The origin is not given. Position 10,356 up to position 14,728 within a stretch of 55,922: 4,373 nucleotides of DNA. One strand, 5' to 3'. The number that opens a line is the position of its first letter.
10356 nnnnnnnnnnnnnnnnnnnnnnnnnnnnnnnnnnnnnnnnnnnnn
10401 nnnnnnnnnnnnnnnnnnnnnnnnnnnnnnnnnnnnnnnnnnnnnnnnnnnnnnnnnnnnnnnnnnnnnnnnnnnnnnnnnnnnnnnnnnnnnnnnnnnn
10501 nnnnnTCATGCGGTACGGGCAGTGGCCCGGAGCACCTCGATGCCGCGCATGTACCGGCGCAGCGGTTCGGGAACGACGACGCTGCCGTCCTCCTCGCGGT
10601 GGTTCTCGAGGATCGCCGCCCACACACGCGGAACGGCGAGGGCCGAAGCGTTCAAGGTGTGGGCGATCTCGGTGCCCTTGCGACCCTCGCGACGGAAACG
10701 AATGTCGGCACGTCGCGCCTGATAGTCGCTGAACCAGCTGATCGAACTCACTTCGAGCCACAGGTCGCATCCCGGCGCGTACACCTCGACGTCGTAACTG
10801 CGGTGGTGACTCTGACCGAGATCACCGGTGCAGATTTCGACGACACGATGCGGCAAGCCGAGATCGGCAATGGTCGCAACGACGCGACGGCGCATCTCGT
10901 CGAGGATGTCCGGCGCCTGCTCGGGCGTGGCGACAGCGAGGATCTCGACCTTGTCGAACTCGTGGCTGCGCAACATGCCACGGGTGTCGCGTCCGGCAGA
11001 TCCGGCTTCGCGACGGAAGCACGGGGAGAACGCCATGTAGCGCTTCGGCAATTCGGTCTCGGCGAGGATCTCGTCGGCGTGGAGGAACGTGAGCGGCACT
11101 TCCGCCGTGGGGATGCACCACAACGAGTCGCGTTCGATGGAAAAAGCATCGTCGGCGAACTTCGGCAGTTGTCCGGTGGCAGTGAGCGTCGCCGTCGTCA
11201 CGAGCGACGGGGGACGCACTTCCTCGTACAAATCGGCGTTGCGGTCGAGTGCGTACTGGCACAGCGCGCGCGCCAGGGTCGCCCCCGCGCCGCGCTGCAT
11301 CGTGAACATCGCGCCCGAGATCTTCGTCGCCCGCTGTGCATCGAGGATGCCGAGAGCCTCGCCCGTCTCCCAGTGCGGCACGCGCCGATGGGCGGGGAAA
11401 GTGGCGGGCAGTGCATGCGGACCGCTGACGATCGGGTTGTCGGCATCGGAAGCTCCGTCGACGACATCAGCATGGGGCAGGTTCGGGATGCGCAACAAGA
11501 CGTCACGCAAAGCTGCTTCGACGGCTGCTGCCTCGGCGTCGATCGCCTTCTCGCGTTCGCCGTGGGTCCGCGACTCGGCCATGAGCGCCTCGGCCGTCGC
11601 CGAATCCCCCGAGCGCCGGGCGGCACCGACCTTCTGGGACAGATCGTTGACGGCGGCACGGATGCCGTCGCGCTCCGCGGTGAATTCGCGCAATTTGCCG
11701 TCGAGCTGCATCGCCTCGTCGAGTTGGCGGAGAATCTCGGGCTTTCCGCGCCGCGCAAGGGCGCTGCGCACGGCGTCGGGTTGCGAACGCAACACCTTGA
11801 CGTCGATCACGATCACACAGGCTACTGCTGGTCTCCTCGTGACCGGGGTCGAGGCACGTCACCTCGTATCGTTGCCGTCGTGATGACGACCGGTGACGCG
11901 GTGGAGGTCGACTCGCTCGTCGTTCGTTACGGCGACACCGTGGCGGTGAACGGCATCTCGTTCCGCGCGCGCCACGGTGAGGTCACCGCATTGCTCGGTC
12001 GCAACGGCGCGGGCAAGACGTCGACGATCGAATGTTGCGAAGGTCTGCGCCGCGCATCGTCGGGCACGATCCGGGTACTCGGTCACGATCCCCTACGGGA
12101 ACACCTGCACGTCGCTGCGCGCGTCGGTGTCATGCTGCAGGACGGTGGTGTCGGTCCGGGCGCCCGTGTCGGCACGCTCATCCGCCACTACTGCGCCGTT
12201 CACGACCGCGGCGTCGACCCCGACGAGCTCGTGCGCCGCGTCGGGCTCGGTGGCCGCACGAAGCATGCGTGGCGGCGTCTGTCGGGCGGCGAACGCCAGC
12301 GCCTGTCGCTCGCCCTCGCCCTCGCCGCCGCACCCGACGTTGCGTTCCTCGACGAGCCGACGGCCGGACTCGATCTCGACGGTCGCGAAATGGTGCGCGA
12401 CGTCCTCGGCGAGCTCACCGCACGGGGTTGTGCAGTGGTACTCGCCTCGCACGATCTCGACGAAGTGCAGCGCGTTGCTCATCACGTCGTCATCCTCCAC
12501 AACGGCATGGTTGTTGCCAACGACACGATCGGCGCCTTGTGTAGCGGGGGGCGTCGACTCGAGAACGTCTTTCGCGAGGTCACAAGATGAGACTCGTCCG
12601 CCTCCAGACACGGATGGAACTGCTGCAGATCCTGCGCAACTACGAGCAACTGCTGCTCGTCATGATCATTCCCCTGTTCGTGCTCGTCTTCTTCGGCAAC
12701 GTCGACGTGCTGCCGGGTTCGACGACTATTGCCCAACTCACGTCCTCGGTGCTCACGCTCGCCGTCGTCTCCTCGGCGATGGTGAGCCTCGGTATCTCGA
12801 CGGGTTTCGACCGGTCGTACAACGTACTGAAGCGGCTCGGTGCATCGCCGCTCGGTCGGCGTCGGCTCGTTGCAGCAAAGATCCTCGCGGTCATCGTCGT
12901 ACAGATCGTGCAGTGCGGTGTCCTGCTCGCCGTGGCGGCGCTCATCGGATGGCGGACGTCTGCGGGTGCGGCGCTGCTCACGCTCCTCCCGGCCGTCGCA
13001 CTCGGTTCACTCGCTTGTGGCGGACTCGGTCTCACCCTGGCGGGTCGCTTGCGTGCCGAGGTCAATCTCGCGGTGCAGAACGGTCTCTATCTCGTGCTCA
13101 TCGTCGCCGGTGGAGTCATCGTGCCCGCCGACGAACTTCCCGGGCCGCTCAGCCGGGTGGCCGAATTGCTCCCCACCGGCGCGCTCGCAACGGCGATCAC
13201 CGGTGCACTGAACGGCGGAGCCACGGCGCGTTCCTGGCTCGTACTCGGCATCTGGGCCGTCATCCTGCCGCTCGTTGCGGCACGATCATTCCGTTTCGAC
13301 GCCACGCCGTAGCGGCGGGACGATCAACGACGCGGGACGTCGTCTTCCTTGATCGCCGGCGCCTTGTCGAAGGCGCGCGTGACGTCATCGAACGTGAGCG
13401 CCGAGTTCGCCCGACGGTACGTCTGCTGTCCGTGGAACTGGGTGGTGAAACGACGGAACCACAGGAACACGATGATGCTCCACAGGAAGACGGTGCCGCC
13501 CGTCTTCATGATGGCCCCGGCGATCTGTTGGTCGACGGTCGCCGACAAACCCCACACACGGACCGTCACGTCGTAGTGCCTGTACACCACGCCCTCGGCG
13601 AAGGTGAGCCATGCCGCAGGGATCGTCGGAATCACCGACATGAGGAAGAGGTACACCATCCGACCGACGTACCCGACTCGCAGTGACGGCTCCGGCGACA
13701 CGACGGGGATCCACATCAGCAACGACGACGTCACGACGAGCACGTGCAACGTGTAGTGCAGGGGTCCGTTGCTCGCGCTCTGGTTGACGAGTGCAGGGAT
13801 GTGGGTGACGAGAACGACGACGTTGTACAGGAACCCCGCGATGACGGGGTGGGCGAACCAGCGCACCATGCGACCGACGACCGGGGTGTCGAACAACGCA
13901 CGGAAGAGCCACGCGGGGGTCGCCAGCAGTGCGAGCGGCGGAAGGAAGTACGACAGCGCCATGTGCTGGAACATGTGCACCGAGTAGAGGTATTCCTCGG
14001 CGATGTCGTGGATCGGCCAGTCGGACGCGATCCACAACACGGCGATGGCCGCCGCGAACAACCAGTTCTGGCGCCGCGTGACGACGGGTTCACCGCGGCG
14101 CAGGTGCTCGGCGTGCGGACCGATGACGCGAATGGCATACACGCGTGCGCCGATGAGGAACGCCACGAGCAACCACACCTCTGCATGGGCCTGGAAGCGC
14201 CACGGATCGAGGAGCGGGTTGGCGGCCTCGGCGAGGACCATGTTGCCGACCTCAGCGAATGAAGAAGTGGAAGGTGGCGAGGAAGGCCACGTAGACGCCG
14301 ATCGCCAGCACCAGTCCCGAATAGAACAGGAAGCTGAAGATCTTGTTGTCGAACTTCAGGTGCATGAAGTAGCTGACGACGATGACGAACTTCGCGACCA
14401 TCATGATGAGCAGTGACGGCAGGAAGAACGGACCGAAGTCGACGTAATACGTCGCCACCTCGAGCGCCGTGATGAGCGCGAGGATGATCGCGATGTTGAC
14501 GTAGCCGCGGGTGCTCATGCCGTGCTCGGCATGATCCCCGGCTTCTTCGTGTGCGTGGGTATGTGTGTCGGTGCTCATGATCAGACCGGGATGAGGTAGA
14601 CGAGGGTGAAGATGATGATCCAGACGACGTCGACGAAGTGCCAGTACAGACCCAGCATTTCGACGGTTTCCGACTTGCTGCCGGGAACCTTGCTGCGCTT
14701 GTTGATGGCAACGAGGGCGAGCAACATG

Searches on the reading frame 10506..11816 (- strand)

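Call 34: search_protein_families(library=pfam, proteins=[window:10506-11816:-], max_evalue=0.001)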
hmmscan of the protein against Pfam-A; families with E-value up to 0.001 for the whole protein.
window:10506-11816:- (436 aa): 2 families
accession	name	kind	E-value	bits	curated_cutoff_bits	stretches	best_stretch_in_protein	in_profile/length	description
PF00587.30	tRNA-synt_2b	-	6e-31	108.3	29.3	1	229-406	8-179/179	tRNA synthetase class II core domain (G, H, P, S and T)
PF02403.27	Seryl_tRNA_N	-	7.2e-20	71.7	28.2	1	3-114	1-108/108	Seryl-tRNA synthetase N-terminal domain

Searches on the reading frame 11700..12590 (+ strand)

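Call 34: search_protein_families(library=pfam, proteins=[window:11700-12590:+], max_evalue=0.001)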
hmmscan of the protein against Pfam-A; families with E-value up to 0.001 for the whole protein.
window:11700-12590:+ (296 aa): 3 families
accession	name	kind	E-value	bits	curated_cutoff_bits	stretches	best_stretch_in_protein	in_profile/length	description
PF00005.33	ABC_tran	-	1.3e-25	91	25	1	84-222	2-137/137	ABC transporter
PF13304.12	AAA_21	-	3.3e-10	40.9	27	1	177-252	221-299/304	AAA domain, putative AbiEii toxin, Type IV TA system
PF02463.25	SMC_N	-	8.1e-05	22.6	40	0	193-258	136-204/220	RecF/RecN/SMC N terminal domain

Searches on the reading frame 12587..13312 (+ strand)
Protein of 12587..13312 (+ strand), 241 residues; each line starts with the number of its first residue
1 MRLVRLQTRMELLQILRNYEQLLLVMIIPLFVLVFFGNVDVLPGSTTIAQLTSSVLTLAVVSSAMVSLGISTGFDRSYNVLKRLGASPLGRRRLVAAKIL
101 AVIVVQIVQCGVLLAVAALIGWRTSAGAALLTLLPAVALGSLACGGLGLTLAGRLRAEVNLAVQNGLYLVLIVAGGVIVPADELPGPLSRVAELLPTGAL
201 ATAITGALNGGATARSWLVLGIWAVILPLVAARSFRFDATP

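Call 34: search_protein_families(library=pfam, proteins=[window:12587-13312:+], max_evalue=0.001)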
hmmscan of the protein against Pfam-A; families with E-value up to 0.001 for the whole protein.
window:12587-13312:+ (241 aa): 3 families
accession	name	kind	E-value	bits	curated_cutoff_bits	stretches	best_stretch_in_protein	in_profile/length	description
PF01061.29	ABC2_membrane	-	4.3e-17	62.8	26.9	1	7-201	6-203/211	ABC-2 type transporter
PF12698.13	ABC2_membrane_3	-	8.5e-14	51.8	31.6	1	48-231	160-345/347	ABC-2 family transporter protein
PF12730.13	ABC2_membrane_4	-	0.00024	21.6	27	1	23-123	20-123/179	ABC-2 family transporter protein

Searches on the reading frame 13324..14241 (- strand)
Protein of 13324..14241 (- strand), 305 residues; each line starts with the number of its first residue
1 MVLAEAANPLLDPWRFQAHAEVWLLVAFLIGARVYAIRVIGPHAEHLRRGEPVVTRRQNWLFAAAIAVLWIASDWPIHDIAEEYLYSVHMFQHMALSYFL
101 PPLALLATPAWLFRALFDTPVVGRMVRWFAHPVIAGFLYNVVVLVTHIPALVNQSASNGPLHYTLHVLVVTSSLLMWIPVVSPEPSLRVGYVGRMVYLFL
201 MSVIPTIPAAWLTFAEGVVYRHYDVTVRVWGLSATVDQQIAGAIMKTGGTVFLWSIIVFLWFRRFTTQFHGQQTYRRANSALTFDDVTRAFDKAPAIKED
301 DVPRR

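Call 4: search_protein_families(library=pfam, proteins=[window:13324-14241:-], max_evalue=0.1)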
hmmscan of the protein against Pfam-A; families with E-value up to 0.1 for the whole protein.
window:13324-14241:- (305 aa): 1 family
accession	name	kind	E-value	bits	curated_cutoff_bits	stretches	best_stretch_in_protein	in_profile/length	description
PF09678.15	Caa3_CtaG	-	5.4e-40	137.7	27.7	1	47-263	10-233/237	Cytochrome c oxidase caa3 assembly factor (Caa3_CtaG)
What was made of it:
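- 13324..14241 (-): ctaG: the caa3-type assembly factor. PF09678 137.7 bits (call 4).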

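Call 5: search_protein_families(library=ncbifam, proteins=[window:13324-14241:-], max_evalue=0.1)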
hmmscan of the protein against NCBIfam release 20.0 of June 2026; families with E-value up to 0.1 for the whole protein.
window:13324-14241:- (305 aa): 1 family
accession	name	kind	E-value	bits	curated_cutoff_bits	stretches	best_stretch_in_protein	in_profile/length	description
TIGR02737.1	caa3_CtaG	equivalog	3.8e-26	92.3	279.35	1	25-253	15-243/281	cytochrome c oxidase assembly factor CtaG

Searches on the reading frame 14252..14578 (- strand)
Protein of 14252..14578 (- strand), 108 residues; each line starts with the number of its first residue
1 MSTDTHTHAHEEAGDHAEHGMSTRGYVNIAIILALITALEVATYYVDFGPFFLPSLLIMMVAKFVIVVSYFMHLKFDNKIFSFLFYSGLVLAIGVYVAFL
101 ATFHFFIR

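Call 4: search_protein_families(library=pfam, proteins=[window:14252-14578:-], max_evalue=0.1)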
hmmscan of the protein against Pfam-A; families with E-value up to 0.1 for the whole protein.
window:14252-14578:- (108 aa): 1 family
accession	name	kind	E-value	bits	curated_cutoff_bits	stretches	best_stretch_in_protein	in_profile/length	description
PF03626.19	COX4_pro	-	2.9e-09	37.6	28.9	1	29-94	3-69/72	Prokaryotic Cytochrome C oxidase subunit IV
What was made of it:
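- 14252..14578 (-): ctaF: the Bacillus-type small subunit IV (COX4_pro). PF03626 37.6 bits, above its cut-off of 28.9 (call 4).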

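Call 5: search_protein_families(library=ncbifam, proteins=[window:14252-14578:-], max_evalue=0.1)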
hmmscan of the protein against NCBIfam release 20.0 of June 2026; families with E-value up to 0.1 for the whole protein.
window:14252-14578:- (108 aa): 2 families
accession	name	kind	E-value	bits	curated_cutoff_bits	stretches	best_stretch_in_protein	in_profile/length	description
TIGR02229.1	caa3_sub_IV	subfamily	2.9e-08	34.4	37.25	1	19-95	3-82/92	caa(3)-type oxidase, subunit IV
TIGR02908.1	CoxD_Bacillus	equivalog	0.0017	18.2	117.85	1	29-101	34-106/110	cytochrome c oxidase subunit IVB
